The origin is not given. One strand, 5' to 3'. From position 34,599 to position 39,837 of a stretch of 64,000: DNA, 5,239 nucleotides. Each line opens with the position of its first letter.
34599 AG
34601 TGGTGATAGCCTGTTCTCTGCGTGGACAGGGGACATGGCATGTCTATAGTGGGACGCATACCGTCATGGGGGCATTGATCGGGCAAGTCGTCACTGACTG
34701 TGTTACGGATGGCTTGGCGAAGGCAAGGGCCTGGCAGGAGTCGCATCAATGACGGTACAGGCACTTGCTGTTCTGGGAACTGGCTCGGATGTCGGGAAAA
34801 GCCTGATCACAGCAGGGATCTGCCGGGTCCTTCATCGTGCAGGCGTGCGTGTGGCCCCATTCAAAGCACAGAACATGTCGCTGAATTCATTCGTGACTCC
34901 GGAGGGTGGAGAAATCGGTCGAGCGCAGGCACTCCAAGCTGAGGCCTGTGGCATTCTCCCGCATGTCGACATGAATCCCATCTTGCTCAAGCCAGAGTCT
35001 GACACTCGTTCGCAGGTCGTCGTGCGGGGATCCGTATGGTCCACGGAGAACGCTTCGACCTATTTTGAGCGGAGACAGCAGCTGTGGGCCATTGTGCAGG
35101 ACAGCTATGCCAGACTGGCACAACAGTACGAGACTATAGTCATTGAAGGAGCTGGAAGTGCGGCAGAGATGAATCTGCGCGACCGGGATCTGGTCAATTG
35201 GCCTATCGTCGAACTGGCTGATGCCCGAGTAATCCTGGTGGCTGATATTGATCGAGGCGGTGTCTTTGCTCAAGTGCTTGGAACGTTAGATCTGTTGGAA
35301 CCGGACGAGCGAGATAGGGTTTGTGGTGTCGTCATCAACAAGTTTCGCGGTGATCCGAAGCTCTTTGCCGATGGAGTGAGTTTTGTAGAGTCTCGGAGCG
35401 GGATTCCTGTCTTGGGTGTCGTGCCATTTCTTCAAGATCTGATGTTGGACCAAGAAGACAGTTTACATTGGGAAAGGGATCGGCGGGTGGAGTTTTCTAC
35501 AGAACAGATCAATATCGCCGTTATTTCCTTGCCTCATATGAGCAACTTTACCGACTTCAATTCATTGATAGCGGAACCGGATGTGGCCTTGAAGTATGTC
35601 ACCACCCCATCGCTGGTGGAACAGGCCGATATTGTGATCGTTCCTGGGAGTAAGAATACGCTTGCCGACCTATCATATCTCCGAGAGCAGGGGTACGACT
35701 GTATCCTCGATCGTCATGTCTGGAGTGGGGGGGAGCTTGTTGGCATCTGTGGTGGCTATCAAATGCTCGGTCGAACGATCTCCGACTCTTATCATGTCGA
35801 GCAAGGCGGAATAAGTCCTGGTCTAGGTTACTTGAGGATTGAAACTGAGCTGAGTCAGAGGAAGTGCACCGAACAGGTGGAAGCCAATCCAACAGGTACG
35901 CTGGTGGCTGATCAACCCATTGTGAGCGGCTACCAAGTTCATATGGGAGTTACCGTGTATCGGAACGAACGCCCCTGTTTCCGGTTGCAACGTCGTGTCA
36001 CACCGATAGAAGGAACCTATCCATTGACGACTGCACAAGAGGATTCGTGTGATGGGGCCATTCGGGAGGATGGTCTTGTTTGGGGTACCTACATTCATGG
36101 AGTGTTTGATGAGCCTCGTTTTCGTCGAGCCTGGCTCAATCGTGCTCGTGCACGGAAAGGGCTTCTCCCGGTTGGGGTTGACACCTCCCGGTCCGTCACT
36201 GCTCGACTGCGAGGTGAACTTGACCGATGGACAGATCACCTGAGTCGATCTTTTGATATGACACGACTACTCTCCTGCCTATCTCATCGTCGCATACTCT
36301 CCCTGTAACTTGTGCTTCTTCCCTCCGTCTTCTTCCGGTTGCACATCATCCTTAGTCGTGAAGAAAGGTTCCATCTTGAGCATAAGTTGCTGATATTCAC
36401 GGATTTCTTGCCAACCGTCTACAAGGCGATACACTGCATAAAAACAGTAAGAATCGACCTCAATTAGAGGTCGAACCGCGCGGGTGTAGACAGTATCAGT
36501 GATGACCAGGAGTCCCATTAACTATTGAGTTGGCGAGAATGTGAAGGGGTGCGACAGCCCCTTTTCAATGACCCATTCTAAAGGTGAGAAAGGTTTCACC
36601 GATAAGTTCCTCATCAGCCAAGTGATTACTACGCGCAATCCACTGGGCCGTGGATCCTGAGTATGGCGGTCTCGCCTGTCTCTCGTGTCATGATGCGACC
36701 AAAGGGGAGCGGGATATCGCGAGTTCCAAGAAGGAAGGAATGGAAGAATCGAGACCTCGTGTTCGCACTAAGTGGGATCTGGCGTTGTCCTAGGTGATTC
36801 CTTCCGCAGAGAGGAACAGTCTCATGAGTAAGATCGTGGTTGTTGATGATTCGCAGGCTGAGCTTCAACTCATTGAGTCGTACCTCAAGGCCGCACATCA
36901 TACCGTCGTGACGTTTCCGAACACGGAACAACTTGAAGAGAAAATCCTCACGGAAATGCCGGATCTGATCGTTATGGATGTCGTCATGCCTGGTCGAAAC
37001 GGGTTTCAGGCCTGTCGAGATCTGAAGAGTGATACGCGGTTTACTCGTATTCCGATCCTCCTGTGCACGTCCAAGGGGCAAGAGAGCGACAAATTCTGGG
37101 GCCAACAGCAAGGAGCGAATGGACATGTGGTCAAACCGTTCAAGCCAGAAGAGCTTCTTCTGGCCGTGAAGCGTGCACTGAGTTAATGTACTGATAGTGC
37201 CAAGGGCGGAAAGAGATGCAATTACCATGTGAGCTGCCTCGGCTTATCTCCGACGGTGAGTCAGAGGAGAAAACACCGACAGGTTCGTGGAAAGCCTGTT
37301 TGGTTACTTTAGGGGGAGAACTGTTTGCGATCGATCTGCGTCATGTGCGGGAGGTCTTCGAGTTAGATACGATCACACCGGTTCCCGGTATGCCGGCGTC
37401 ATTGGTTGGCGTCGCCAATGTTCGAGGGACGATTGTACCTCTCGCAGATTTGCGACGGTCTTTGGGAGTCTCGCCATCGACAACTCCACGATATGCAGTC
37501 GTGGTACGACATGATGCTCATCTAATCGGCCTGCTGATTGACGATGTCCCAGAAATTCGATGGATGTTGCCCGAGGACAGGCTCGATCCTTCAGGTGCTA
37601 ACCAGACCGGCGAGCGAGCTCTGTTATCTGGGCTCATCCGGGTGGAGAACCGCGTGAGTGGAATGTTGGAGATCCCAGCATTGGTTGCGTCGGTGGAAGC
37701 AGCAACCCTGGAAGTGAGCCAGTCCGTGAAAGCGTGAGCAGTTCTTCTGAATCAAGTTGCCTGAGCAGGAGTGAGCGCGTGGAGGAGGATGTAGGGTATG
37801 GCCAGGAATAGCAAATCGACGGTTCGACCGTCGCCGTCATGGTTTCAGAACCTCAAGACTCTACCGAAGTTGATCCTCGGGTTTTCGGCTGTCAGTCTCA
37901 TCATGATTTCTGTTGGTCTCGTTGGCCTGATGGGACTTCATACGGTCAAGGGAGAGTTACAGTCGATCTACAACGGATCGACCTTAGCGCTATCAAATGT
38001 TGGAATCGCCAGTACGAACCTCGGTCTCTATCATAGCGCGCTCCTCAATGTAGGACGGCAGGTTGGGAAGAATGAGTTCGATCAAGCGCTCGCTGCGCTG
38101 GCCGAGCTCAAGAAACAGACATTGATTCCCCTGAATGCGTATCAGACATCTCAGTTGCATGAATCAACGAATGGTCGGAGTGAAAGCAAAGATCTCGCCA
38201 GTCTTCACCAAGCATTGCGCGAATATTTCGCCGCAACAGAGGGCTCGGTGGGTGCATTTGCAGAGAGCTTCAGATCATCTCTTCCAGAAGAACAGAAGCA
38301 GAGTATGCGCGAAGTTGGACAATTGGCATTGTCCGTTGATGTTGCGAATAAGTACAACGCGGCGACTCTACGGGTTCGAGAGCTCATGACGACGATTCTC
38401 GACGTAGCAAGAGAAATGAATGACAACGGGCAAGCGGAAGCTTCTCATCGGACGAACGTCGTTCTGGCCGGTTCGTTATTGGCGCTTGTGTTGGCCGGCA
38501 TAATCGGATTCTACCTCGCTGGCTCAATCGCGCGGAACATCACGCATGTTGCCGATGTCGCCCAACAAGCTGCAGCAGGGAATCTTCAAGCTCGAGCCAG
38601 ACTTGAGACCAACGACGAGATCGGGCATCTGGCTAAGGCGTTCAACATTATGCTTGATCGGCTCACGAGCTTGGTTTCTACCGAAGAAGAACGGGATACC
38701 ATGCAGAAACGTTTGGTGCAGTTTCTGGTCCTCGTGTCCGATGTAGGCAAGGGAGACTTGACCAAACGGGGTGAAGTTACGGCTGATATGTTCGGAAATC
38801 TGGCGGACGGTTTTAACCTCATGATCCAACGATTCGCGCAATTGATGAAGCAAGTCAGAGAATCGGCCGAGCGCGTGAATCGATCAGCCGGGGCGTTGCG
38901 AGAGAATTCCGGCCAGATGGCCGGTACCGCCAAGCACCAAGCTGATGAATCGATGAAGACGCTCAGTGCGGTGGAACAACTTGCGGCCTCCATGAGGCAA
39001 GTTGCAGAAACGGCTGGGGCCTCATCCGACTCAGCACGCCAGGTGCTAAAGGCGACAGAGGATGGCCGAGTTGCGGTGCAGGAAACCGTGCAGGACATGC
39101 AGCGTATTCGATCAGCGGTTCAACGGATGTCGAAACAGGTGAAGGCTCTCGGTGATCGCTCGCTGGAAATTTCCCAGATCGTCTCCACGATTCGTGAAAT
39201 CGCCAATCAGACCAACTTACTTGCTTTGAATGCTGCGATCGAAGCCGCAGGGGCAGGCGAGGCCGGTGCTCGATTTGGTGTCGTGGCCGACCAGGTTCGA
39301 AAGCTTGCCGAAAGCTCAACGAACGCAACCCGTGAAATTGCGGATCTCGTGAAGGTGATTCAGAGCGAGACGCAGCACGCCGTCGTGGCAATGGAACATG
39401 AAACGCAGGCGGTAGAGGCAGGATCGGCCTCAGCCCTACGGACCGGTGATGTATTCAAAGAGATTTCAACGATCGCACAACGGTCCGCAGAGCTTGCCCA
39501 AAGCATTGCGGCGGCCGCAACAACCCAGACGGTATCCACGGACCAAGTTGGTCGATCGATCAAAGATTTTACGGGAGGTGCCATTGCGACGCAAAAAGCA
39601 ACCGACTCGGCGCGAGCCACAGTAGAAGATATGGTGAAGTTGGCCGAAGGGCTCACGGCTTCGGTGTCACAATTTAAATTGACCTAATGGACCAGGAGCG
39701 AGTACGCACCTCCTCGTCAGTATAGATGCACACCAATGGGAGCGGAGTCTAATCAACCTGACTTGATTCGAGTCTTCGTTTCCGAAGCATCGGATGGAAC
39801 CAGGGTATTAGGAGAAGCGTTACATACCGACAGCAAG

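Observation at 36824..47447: Nine-gene chemosensory operon that starts like Pil-Chp/Pix, lacks CheR/CheB, and ends in an HD-GYP phosphodiesterase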

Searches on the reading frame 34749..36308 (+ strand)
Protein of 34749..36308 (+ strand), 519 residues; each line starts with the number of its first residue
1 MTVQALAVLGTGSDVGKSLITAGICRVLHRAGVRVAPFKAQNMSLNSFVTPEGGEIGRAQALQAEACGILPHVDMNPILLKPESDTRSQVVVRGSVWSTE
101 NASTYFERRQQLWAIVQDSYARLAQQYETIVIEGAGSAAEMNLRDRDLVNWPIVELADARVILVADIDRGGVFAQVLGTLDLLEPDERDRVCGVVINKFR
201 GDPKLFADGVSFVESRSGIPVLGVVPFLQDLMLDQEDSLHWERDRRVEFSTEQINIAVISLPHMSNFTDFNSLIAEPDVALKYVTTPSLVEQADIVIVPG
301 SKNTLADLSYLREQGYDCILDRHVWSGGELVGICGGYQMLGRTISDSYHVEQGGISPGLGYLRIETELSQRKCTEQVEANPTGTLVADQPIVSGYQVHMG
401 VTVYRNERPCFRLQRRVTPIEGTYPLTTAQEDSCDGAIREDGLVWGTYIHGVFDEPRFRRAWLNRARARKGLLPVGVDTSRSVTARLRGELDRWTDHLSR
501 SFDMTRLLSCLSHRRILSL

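Call 6: search_protein_families(library=pfam, proteins=[window:34749-36308:+], max_evalue=0.001)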
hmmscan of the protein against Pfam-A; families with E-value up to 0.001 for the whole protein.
window:34749-36308:+ (519 aa): 3 families
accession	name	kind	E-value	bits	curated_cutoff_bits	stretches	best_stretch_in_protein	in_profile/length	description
PF07685.20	GATase_3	-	1.1e-47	162.6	27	1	255-457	1-195/196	CobB/CobQ-like glutamine amidotransferase domain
PF01656.29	CbiA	-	1.3e-21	77.3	25.4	1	6-232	1-116/125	CobQ/CobB/MinD/ParA nucleotide binding domain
PF13500.12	AAA_26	-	1.1e-20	74.8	27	1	5-232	2-195/198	AAA domain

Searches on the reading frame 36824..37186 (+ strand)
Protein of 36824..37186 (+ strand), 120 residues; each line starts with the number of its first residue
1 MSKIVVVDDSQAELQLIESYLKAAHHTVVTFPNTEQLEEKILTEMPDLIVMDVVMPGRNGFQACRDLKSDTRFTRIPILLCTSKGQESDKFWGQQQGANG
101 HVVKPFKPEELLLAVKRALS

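Call 3: search_protein_families(library=pfam, proteins=[window:36824-37186:+], max_evalue=0.01)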
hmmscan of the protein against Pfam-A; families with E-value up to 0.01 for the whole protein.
window:36824-37186:+ (120 aa): 1 family
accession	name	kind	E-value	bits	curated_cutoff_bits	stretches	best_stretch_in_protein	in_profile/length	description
PF00072.30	Response_reg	-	4.8e-24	85.1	30.2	1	4-115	1-110/111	Response regulator receiver domain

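Call 4: search_protein_families(library=ncbifam, proteins=[window:36824-37186:+], max_evalue=0.01)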
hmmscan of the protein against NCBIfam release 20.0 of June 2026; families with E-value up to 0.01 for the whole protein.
window:36824-37186:+ (120 aa): 92 families (the best 25 are shown)
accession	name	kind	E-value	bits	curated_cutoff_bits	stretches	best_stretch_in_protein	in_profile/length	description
TIGR02154.1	PhoB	equivalog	1.3e-25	90.1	296.2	1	2-117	3-118/226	phosphate regulon transcriptional regulator PhoB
NF007005.1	PRK09468.1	equivalog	5.1e-24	85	331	1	2-117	4-117/237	osmolarity response regulator transcription factor OmpR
NF007135.0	PRK09581.1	equivalog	3.2e-23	82.3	474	1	2-116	3-117/457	PleD family two-component system response regulator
NF033117.2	vanR_ACDEGLN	exception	2.1e-20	73.3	350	1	4-119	1-113/226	VanR-ABDEGLN family response regulator transcription factor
NF007982.1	PRK10710.1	equivalog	1.5e-19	70.5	380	1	3-118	9-121/235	envelope stress response regulator BaeR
NF040534.1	resp_reg_YycF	equivalog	2.3e-19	69.6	340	1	3-119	2-115/231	response regulator YycF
NF045944.1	ResRegRpaBCyano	equivalog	2.4e-19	69.6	330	1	5-115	1-108/229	response regulator transcription factor RpaB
NF040689.1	MtrAB_MtrA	equivalog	3.2e-19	69.1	300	1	4-117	1-111/219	MtrAB system response regulator MtrA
NF008296.0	PRK11083.1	equivalog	5.9e-18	65.1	273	1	2-118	4-117/228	two-component system response regulator CreB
NF007977.0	PRK10701.1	equivalog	6.7e-17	61.8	330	1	1-115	1-111/241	two-component system response regulator RstA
NF000401.1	vanR-A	exception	1e-16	61.1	500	1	2-119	3-117/231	vancomycin resistance response regulator transcription factor VanR-A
NF053854.1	RespRegPhoBBctds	equivalog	1.1e-16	60.9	270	1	4-118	1-114/225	two-component system response regulator PhoB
NF041367.1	CheY_Halo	equivalog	1.2e-16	61.1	200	1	4-116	1-111/114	chemotaxis protein CheY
NF008034.0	PRK10766.1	equivalog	1.5e-16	60.6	275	1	3-118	4-116/231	two-component system response regulator TorR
NF000404.1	vanR-D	exception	2.6e-15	56.6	500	1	2-118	3-115/232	vancomycin resistance response regulator transcription factor VanR-D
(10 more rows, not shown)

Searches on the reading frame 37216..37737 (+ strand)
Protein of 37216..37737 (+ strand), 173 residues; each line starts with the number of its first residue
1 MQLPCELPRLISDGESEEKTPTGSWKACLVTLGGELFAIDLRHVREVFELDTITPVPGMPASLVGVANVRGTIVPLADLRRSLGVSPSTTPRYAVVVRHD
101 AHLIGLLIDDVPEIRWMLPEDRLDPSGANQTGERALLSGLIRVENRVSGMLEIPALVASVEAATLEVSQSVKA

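Call 3: search_protein_families(library=pfam, proteins=[window:37216-37737:+], max_evalue=0.01)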
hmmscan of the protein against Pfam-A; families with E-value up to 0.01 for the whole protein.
window:37216-37737:+ (173 aa): 1 family
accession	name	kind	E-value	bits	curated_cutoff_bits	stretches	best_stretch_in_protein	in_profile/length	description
PF01584.24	CheW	-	2.3e-30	105.5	23.5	1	28-160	3-137/138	CheW-like domain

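Call 4: search_protein_families(library=ncbifam, proteins=[window:37216-37737:+], max_evalue=0.01)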
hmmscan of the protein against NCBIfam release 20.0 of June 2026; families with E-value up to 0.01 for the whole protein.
window:37216-37737:+ (173 aa): 1 family
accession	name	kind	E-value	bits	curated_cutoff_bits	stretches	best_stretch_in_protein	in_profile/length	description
NF007903.0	PRK10612.1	equivalog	2.6e-12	46.8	260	1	29-170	21-164/167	chemotaxis protein CheW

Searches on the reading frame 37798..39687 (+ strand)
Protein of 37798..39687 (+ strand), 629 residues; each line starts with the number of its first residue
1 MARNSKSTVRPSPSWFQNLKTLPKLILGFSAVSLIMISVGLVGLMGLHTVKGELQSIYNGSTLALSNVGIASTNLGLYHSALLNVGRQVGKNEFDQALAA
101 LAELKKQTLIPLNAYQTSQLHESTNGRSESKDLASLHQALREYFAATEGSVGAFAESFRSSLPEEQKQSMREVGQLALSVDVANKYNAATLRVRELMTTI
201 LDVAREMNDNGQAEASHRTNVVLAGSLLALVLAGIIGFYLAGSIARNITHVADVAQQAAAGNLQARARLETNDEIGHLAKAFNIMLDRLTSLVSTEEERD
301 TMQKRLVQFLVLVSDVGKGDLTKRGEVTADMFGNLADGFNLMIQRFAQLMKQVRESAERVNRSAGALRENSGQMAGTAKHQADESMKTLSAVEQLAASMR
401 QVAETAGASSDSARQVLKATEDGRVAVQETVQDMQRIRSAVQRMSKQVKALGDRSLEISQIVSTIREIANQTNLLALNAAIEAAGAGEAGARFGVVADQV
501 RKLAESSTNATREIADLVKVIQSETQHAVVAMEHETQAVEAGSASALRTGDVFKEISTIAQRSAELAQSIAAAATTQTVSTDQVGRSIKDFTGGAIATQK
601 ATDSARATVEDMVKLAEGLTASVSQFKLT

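Call 3: search_protein_families(library=pfam, proteins=[window:37798-39687:+], max_evalue=0.01)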
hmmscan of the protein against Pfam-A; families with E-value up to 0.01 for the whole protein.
window:37798-39687:+ (629 aa): 4 families
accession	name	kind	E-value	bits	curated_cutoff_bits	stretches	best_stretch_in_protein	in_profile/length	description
PF00015.26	MCPsignal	-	2.9e-37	128.6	34.6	1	411-590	2-167/172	Methyl-accepting chemotaxis protein (MCP) signalling domain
PF12729.13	4HB_MCP_1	-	5e-14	52.7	27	1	18-147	1-125/181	Four helix bundle sensory module for signal transduction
PF00672.30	HAMP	-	2.8e-12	47.2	25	1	240-290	2-52/53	HAMP domain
PF08614.16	ATG16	-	0.0087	16.7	33.7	1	321-466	6-154/200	Autophagy protein 16 (ATG16)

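Call 4: search_protein_families(library=ncbifam, proteins=[window:37798-39687:+], max_evalue=0.01)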
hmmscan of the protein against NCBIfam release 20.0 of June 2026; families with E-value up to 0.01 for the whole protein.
window:37798-39687:+ (629 aa): 20 families
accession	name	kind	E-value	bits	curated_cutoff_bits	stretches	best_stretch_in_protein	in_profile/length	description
NF058645.1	MCPCtpMPsAe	equivalog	6.4e-52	177.1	900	2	316-627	245-557/558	methyl-accepting chemotaxis protein CtpM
NF041847.1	transduc_aer2_vibrio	equivalog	1.5e-28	99.5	1200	1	297-591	450-717/804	aerotaxis transducer Aer2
NF011615.0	PRK15041.1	equivalog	2.1e-24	86.1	947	1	313-627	229-516/554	methyl-accepting chemotaxis protein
NF047851.1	MCPCitTducer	equivalog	4.2e-23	82.2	900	1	306-628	221-516/553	methyl-accepting chemotaxis citrate transducer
NF011622.0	PRK15048.1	equivalog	5.8e-22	78.5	900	1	303-628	217-515/553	methyl-accepting chemotaxis protein II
NF050802.1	AspChtxCcaA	equivalog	5.7e-17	61.3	1300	1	426-574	540-688/700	aspartate chemotaxis receptor CcaA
NF007309.0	PRK09793.1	equivalog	8.5e-15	54.7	903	1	387-601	293-497/533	methyl-accepting chemotaxis protein IV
NF033092.0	HK_WalK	equivalog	5.4e-13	48.4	725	1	213-303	170-261/594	cell wall metabolism sensor histidine kinase WalK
NF040691.1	MtrAB_MtrB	equivalog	3.2e-12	46.3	450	1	154-409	121-369/507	MtrAB system histidine kinase MtrB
NF053592.1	HK_near_YfiR_like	equivalog_domain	4.2e-10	39.5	194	1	216-289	147-221/223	sensor histidine kinase, YfiR-like protein-associated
NF041210.1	his_kin_PieS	equivalog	1.1e-06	27.9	850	1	227-323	174-267/474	two component system sensor histidine kinase PieS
NF011874.0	PRK15347.1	equivalog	1.7e-05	23.1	852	1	223-297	299-374/921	two component system sensor kinase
NF038263.1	prot_phos_SiaA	equivalog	1.8e-05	23.5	700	1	222-299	312-389/658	biofilm regulation protein phosphatase SiaA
NF012163.2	BaeS_SmeS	equivalog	2.1e-05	23.7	500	1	226-290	170-234/457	sensor histidine kinase efflux regulator BaeS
NF007837.0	PRK10549.1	equivalog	3.8e-05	22.6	603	1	218-288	164-232/466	envelope stress sensor histidine kinase BaeS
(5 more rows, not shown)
